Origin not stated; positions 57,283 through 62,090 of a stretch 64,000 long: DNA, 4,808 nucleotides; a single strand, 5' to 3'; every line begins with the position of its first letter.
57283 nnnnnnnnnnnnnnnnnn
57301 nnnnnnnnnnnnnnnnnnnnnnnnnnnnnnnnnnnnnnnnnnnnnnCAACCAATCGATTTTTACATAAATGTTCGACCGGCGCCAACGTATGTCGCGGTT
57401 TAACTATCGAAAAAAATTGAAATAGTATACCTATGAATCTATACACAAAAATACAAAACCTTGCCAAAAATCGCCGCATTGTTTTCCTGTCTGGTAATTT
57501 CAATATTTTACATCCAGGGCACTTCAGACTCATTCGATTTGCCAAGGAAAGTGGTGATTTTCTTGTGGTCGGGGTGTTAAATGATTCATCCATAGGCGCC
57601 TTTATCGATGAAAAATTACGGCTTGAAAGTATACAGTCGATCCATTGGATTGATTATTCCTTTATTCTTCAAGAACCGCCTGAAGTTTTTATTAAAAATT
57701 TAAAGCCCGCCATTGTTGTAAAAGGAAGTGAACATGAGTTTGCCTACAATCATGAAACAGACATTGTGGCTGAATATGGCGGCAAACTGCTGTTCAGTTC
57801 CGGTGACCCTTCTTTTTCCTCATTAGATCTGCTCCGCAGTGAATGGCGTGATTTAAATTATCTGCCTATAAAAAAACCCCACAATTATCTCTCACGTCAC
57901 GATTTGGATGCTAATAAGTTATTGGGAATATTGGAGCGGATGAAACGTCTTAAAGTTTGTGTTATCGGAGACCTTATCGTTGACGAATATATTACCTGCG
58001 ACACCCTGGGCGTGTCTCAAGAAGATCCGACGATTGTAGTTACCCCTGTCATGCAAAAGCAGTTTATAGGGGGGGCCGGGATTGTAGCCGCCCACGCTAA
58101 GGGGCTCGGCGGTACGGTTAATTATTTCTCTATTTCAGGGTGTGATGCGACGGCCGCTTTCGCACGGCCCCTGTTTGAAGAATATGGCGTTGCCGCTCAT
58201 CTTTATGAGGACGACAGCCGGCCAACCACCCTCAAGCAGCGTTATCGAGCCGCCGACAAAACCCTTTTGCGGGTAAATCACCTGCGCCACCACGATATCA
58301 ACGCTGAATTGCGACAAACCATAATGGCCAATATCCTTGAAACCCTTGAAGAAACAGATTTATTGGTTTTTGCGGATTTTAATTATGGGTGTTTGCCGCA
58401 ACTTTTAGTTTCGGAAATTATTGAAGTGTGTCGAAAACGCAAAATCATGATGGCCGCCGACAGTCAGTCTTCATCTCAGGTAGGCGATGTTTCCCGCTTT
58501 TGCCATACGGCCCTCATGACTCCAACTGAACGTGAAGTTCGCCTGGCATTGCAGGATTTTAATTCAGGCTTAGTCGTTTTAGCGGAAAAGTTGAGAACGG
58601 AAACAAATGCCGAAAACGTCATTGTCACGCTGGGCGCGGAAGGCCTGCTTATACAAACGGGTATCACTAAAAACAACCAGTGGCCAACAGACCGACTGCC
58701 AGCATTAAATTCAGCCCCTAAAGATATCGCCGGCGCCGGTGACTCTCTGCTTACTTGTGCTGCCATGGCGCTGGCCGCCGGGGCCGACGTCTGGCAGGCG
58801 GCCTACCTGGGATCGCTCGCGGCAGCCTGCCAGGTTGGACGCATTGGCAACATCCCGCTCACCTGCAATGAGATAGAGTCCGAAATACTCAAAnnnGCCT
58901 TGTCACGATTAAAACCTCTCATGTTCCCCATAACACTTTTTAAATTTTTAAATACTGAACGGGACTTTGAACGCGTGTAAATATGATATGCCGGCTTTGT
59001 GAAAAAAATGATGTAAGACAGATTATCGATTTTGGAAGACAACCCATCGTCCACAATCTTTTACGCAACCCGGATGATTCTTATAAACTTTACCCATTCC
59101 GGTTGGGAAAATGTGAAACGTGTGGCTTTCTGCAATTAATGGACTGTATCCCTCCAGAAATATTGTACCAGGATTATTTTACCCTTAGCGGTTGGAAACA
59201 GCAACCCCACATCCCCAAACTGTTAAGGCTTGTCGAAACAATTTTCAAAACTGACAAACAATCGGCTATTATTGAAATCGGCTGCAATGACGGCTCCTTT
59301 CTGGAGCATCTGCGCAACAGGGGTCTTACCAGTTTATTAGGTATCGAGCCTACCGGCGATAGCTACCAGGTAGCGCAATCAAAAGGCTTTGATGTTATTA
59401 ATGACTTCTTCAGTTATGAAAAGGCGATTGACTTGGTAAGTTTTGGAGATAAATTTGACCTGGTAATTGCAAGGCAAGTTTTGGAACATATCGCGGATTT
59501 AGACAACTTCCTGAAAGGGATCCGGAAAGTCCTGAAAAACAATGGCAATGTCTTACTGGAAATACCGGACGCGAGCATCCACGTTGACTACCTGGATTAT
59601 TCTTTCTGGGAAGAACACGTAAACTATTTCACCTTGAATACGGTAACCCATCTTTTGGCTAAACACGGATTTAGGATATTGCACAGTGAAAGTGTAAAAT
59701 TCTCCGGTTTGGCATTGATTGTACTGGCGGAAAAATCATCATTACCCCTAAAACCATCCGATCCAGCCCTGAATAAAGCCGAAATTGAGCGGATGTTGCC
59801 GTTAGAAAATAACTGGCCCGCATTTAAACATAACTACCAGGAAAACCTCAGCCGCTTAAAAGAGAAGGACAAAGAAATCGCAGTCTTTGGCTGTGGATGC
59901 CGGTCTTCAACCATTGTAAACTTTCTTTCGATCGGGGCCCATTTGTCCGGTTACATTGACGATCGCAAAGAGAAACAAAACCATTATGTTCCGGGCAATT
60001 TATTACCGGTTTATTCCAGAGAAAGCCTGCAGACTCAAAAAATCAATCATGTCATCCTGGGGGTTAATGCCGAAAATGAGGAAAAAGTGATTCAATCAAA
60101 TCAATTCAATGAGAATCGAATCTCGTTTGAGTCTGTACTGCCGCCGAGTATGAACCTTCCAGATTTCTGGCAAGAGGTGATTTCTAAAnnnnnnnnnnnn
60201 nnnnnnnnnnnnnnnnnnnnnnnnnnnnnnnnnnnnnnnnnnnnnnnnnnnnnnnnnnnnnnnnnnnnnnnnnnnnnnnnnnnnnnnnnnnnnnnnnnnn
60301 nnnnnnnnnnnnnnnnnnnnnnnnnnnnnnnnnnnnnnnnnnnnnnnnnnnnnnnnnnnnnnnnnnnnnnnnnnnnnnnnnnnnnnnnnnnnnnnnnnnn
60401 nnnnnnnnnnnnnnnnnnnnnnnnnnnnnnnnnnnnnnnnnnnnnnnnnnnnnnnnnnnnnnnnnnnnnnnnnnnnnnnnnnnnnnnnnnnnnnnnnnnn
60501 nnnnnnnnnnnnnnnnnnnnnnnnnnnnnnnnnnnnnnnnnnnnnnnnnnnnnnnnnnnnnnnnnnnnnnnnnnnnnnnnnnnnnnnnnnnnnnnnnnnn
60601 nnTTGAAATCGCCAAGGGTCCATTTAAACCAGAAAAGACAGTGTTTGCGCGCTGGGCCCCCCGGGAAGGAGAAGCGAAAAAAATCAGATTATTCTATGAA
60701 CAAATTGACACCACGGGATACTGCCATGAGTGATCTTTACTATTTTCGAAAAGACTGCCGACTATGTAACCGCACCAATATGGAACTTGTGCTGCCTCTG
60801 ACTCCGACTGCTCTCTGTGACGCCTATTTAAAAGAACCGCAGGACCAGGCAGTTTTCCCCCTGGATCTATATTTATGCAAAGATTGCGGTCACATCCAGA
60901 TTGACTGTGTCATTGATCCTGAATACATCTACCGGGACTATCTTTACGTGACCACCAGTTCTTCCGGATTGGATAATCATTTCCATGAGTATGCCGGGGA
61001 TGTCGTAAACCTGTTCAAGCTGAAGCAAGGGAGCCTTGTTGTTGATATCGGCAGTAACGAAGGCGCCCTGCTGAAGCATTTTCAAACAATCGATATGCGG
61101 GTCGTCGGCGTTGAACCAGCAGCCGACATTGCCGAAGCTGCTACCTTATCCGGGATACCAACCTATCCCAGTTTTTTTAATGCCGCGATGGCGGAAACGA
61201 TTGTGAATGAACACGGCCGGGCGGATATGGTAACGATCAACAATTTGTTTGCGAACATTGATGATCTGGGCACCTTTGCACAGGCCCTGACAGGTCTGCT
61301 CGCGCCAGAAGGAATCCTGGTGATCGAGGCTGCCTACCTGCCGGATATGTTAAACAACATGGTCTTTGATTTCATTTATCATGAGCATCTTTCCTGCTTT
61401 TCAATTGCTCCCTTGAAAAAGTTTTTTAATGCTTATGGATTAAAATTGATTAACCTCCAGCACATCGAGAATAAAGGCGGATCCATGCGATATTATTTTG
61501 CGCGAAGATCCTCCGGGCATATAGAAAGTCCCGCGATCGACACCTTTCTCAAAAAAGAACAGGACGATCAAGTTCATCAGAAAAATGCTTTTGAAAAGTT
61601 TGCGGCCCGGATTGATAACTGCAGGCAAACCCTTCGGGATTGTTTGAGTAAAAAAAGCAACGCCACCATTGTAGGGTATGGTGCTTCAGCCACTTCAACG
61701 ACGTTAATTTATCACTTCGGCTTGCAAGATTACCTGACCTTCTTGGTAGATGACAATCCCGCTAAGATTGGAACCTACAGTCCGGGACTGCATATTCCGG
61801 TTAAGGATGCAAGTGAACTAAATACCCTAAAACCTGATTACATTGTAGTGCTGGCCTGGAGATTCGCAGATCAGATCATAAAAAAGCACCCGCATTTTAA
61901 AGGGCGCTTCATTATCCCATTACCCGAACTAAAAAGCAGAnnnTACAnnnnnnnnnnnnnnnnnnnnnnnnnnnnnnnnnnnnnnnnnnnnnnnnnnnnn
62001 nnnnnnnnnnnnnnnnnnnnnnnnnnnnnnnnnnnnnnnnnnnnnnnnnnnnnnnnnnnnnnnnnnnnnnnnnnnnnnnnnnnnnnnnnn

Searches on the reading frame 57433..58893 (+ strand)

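Call 59: search_protein_families(library=pfam, proteins=[window:57433-58893:+], max_evalue=0.00001)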
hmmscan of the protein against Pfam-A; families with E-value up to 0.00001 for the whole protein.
window:57433-58893:+ (487 aa): 2 families
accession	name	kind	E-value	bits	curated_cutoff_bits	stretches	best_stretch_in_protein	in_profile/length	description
PF00294.29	PfkB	-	2.4e-24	86.7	25.8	1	174-474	3-296/302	pfkB family carbohydrate kinase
PF01467.32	CTP_transf_like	-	3.2e-10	40.7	21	1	19-100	2-89/133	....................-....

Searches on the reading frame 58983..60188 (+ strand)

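Call 59: search_protein_families(library=pfam, proteins=[window:58983-60188:+], max_evalue=0.00001)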
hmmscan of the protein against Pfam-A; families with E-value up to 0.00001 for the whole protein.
window:58983-60188:+ (402 aa): 7 families
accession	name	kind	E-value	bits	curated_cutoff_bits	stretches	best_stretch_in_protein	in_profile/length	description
PF13489.12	Methyltransf_23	-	1.3e-22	80.7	27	1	79-234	8-163/164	Methyltransferase domain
PF08421.16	Methyltransf_13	-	1.5e-15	57.6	31.3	1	3-62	1-62/62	Putative zinc binding domain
PF08242.18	Methyltransf_12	-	7.7e-13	49.4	30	1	97-189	1-97/98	Methyltransferase domain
PF08241.18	Methyltransf_11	-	1.2e-12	48.8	21.2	1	98-191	2-94/95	Methyltransferase domain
PF08484.17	Methyltransf_14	-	1.3e-11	45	23.5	1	275-359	47-132/160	C-methyltransferase C-terminal domain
PF13847.12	Methyltransf_31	-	2.5e-09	37.4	27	1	91-196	2-113/145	Methyltransferase domain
PF13649.12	Methyltransf_25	-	1.4e-08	35.7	27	1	96-188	1-97/97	Methyltransferase domain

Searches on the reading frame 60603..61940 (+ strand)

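Call 59: search_protein_families(library=pfam, proteins=[window:60603-61940:+], max_evalue=0.00001)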
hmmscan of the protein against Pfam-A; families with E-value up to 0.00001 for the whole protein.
window:60603-61940:+ (446 aa): 4 families
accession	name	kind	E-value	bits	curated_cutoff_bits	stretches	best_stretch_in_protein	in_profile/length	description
PF08484.17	Methyltransf_14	-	1.6e-42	145.4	23.5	1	291-441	3-160/160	C-methyltransferase C-terminal domain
PF08421.16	Methyltransf_13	-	1.5e-14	54.4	31.3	1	52-110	1-62/62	Putative zinc binding domain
PF13489.12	Methyltransf_23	-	1.3e-13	51.4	27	1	129-283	8-162/164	Methyltransferase domain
PF08241.18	Methyltransf_11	-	8.9e-06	26.7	21.2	0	147-241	1-95/95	Methyltransferase domain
